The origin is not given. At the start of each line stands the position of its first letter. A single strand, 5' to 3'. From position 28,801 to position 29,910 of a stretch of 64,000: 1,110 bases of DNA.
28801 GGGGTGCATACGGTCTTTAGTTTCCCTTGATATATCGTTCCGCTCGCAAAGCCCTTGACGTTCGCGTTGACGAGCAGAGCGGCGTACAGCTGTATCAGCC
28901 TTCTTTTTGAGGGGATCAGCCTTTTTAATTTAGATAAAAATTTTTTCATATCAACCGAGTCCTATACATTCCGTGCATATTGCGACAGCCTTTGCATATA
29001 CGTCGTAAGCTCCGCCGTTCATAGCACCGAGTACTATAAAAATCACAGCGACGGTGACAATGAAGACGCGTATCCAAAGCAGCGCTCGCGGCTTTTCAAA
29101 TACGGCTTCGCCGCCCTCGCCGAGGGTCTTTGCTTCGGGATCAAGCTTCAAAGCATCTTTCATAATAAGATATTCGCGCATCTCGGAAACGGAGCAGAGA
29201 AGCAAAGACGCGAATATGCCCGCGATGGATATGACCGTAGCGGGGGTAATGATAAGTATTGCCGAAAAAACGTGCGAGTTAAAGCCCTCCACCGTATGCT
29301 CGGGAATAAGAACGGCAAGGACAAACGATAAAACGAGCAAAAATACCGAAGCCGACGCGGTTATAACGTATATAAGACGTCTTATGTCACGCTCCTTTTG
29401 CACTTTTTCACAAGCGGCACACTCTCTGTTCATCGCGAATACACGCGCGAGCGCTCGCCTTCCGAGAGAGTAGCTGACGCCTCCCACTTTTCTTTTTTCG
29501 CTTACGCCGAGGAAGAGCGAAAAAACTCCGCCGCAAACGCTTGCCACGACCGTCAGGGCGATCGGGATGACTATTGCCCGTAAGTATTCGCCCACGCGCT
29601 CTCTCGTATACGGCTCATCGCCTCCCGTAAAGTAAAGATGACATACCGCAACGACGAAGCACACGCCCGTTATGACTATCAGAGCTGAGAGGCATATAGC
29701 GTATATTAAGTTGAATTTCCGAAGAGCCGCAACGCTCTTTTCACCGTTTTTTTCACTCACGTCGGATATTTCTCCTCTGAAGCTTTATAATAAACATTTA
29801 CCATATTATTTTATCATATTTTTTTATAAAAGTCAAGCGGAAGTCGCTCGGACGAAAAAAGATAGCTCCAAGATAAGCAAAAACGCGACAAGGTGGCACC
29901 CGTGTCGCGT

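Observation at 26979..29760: Polyferredoxin-thioredoxin fusion with a CXXC-tailed membrane partner: candidate trans-membrane reductant conduit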

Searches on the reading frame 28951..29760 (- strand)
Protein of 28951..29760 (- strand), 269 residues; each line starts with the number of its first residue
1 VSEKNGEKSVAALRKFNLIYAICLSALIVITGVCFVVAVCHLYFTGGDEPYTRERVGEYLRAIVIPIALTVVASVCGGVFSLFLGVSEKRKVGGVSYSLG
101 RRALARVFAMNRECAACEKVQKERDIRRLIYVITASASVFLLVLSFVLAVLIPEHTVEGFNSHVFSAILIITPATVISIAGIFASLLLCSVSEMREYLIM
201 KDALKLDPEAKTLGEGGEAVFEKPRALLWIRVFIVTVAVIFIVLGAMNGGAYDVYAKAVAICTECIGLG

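Call 3: search_protein_families(library=pfam, proteins=[window:28951-29760:-], max_evalue=0.01)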
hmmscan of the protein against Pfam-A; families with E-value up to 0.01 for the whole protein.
window:28951-29760:- (269 aa): 0 families

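Call 4: search_protein_families(library=ncbifam, proteins=[window:28951-29760:-], max_evalue=0.01)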
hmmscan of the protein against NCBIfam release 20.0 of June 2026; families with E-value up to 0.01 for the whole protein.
window:28951-29760:- (269 aa): 1 family
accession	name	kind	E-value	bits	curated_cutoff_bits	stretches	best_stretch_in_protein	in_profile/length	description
NF040920.1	CD1871A_fam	domain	6.9e-09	35.4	32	1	233-269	2-38/38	CD1871A family CXXC motif-containing protein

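Call 24: find_homologous_proteins(query=window:28951-29760:-, max_evalue=0.001)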
Query window:28951-29760:- (269 aa): 137 proteins with E <= 0.001 among 3318 candidates; the best 120 are listed.
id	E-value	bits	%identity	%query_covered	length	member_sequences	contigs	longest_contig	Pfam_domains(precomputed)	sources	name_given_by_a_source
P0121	2.7e-165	566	100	100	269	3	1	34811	-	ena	-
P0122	1.8e-127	443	76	100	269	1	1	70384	-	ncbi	-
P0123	8.4e-116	404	71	100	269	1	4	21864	-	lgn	-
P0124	6.7e-71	257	50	99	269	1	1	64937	-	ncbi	-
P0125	1.8e-68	249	48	100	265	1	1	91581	-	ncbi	-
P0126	1.3e-60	224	49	100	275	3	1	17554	-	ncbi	-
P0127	6.5e-60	221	46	100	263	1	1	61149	-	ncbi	-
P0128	1.2e-43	168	37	99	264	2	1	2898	-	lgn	-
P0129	3.9e-41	160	36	79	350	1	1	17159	-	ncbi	-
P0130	1.6e-40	158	36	99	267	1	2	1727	-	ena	-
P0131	7.6e-36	142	35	95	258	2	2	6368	-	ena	-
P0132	5.2e-35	140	35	95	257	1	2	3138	-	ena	-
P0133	1.6e-34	138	38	94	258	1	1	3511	-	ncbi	-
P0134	3.7e-34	137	34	95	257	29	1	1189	-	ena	-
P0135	3.8e-34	137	35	93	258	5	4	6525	-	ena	-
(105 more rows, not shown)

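Call 37: find_encoding_contigs(protein=P0121, flank=10000, max_places=3)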
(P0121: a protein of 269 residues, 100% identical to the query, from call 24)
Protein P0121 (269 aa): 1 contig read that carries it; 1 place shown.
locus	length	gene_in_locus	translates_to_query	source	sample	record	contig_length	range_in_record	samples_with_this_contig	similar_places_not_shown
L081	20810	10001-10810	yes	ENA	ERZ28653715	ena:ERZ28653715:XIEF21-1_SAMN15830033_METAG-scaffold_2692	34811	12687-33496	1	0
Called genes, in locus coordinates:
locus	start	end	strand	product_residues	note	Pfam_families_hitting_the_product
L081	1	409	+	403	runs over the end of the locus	PF03447:NAD_binding_3, PF00742:Homoserine_dh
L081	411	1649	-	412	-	PF01235:Na_Ala_symp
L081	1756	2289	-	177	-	-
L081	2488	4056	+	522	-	PF00474:SSF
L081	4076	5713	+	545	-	PF00501:AMP-binding, PF13193:AMP-binding_C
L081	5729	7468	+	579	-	PF01855:POR_N, PF02775:TPP_enzyme_C, PF13237:Fer4_10 (weak), PF14697:Fer4_21 (faint), PF12838:Fer4_7 (faint), PF00037:Fer4, PF12797:Fer4_2 (weak), PF12837:Fer4_6, +1 more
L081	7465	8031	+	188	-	PF01558:POR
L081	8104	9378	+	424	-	PF00501:AMP-binding, PF14535:AMP-binding_C_2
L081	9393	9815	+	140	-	PF01842:ACT (weak), PF13291:ACT_4 (faint), PF19571:ACT_8, PF13840:ACT_7 (faint), PF22629:ACT_AHAS_ss (faint)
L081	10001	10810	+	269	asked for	-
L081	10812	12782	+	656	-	PF12838:Fer4_7 (faint), PF12801:Fer4_5, PF00037:Fer4 (weak), PF00578:AhpC-TSA, PF08534:Redoxin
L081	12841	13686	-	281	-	PF17789:MG4 (faint), PF02369:Big_1 (faint), PF09134:Invasin_D3 (faint), PF13620:CarboxypepD_reg (faint)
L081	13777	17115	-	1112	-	PF17802:SpaA (faint), PF13620:CarboxypepD_reg (faint)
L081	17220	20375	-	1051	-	PF00578:AhpC-TSA, PF08534:Redoxin, PF00085:Thioredoxin (weak), PF13905:Thioredoxin_8 (weak)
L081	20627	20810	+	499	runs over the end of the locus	?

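Call 43: predict_structure(alignment_id=A2)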
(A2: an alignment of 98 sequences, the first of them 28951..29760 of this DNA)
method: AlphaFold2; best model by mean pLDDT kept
length: 269 residues; sequences in the alignment: 98
mean_pLDDT: 83.3   pTM: 0.64
mean pLDDT of the five models: 83.3, 82.6, 81.0, 79.0, 78.3
residues with pLDDT >= 90: 106; 70-90: 123; 50-70: 35; < 50: 5
segments of 3 or more residues with pLDDT < 50: 89-91
pLDDT, mean of each block of 10 residues (from residue 1): 76 90 94 92 85 88 96 92 63 65 82 87 96 94 86 63 80 87 92 92 89 67 77 92 83 75 63
secondary structure, 60 per line:
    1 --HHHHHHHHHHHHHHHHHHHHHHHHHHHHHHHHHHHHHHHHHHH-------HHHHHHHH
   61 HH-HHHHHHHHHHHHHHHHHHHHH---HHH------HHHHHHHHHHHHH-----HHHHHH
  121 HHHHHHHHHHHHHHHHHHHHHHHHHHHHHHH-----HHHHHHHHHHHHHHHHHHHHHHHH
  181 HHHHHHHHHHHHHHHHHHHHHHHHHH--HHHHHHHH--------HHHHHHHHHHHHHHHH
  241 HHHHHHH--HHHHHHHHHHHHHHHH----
elements in order: H3-45 H53-62 H64-84 H97-109 H115-151 H157-206 H209-216 H225-247 H250-265

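Call 45: search_protein_families(library=phrogs, proteins=[window:28951-29760:-], max_evalue=1)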
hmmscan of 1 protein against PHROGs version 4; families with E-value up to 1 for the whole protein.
window:28951-29760:- (269 aa): 1 family
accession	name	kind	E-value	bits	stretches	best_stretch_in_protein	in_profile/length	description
phrog_29124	-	unknown function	0.1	13.5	1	101-130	32-61/72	-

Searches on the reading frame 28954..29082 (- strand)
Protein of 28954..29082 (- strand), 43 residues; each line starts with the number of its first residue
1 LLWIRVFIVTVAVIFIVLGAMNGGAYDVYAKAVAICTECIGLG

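Call 30: find_homologous_proteins(query=window:28954-29082:-, max_evalue=10)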
Query seq(43 aa): no candidate shares three 5-residue words with the query. No homologue found.
